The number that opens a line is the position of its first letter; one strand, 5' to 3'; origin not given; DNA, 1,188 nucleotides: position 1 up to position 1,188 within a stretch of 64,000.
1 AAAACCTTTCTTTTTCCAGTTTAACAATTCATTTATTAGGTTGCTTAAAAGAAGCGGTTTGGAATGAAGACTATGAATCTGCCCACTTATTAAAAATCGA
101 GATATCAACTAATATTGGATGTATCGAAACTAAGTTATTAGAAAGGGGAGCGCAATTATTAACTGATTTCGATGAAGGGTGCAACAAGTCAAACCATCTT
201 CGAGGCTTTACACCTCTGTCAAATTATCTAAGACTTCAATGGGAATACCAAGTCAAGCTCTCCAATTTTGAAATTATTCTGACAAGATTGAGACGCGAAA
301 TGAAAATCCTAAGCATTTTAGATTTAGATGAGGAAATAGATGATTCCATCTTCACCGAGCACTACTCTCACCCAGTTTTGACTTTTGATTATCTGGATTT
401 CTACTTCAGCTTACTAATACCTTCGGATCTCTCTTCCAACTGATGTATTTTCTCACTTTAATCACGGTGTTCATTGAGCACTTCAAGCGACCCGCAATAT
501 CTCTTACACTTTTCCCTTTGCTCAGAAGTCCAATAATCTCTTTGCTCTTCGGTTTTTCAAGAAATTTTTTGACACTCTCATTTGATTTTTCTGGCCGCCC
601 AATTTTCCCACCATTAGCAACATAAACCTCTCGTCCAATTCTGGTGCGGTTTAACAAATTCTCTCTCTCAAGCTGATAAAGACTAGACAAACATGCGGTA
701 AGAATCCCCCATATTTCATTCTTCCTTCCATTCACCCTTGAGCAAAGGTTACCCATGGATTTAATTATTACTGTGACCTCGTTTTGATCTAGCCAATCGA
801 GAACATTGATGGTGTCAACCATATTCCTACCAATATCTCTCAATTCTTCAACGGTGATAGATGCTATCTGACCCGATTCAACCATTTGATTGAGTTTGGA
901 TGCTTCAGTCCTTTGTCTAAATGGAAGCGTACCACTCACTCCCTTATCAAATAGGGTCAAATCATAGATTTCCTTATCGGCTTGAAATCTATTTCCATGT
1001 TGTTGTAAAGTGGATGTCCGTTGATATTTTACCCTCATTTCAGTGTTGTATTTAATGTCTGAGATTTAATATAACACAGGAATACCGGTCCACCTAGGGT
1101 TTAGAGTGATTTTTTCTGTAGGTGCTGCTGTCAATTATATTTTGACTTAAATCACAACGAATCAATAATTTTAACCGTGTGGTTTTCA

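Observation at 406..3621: Polymerase-like, then primase-like, then serine recombinase: a candidate self-replicating integrative module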

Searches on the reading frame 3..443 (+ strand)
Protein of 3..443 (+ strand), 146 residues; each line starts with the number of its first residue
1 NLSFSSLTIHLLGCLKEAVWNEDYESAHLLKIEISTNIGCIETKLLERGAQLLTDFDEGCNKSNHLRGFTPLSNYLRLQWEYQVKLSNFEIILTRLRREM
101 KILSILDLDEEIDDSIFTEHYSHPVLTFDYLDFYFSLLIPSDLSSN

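Call 97: search_protein_families(library=padloc, proteins=[window:3-443:+], max_evalue=0.01)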
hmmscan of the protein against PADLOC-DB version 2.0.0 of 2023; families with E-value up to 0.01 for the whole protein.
window:3-443:+ (146 aa): 0 families

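Call 98: search_protein_families(library=pfam, proteins=[window:3-443:+], max_evalue=0.001)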
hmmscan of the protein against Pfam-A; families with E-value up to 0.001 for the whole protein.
window:3-443:+ (146 aa): 0 families

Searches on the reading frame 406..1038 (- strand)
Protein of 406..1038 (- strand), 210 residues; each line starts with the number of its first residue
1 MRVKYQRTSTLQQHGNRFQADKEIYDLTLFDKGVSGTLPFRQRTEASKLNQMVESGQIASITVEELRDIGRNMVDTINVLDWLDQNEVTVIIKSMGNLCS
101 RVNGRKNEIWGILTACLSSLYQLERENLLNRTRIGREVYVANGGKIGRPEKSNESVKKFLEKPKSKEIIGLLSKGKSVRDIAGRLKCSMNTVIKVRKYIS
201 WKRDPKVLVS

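Call 3: search_protein_families(library=pfam, proteins=[window:406-1038:-], max_evalue=1)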
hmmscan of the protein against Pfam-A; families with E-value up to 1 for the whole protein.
window:406-1038:- (210 aa): 7 families
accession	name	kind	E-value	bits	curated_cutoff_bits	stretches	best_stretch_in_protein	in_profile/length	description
PF00239.26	Resolvase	-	2.2e-12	47.7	23.3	1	5-144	4-144/145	Resolvase, N terminal domain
PF00196.25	GerE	-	0.00029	20.8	23.5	1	166-192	8-34/57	Bacterial regulatory proteins, luxR family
PF13936.12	HTH_38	-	0.00065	19.8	27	1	170-192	15-37/44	Helix-turn-helix domain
PF02796.21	HTH_7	-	0.00074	20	23.8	1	147-195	1-41/45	Helix-turn-helix domain of resolvase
PF13384.12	HTH_23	-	0.00075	19.7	24.6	1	167-197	9-39/50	Homeodomain-like domain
PF15978.11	TnsD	-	0.093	12.2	32.4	1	162-197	197-221/355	Tn7-like transposition protein D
PF06322.17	Phage_NinH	-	0.18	12.2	29.8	1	180-202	21-40/60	Phage NinH protein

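Call 4: search_protein_families(library=phrogs, proteins=[window:406-1038:-], max_evalue=1)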
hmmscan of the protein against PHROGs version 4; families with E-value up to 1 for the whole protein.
window:406-1038:- (210 aa): 14 families
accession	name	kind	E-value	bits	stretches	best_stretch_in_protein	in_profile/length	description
phrog_125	-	DNA, RNA and nucleotide metabolism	5.4e-18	66.4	1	1-200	21-204/254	DNA invertase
phrog_95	-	integration and excision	4e-09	36.6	1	28-147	128-241/651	integrase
phrog_4494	-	unknown function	0.0033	18.9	1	166-203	9-46/109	-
phrog_5735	-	unknown function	0.0034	18.5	1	139-196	37-84/88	-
phrog_5497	-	DNA, RNA and nucleotide metabolism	0.0048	18.1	1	166-195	32-61/65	HTH DNA binding protein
phrog_1157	-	integration and excision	0.012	15.9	1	165-198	7-40/422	transposase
phrog_836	-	transcription regulation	0.016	16.3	1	123-205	57-126/133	late transcriptional activator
phrog_664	-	DNA, RNA and nucleotide metabolism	0.042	14.7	1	160-198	85-123/210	DNA binding protein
phrog_1482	-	head and packaging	0.075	13.6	1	144-192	7-48/147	terminase small subunit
phrog_25770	-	unknown function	0.086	13.8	1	159-196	55-92/160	-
phrog_6223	-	transcription regulation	0.17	13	1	163-196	5-38/73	transcriptional repressor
phrog_30170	-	unknown function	0.22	12.6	1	81-112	7-38/58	-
phrog_7847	-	unknown function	0.23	12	1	170-205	12-44/222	-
phrog_6261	-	unknown function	0.34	12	1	69-109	31-70/73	-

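Call 5: search_protein_families(library=ncbifam, proteins=[window:406-1038:-], max_evalue=1)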
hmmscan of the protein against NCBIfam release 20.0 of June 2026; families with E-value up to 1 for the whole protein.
window:406-1038:- (210 aa): 8 families
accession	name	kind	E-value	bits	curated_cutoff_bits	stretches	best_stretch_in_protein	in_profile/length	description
NF009949.0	PRK13413.1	equivalog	4.4e-09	36.3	272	1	16-197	23-194/203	master DNA invertase Mpi family serine-type recombinase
NF052445.1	RespRegMctR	equivalog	0.0014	18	300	1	163-202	147-186/205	two-component system response regulator MctR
NF040595.1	HTH_Cbp1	equivalog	0.011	15.7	140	1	159-197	46-84/135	CRISPR DNA repeat-binding protein Cbp1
TIGR00354.1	polC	equivalog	0.021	12.4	702.15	1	73-189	512-618/1096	DNA polymerase II large subunit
NF033546.1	transpos_IS21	equivalog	0.1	12.1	160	1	171-205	4-38/294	IS21 family transposase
NF033545.0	transpos_IS630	equivalog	0.12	11.8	100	1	167-197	4-34/299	IS630 family transposase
NF008548.0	PRK11475.1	equivalog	0.13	11.8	176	1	162-197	136-170/207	DNA-binding transcriptional activator BglJ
NF033558.1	transpos_IS1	equivalog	0.38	10.7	100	1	156-200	36-80/199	IS1 family transposase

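Call 97: search_protein_families(library=padloc, proteins=[window:406-1038:-], max_evalue=0.01)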
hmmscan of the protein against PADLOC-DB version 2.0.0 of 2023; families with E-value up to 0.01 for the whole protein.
window:406-1038:- (210 aa): 0 families
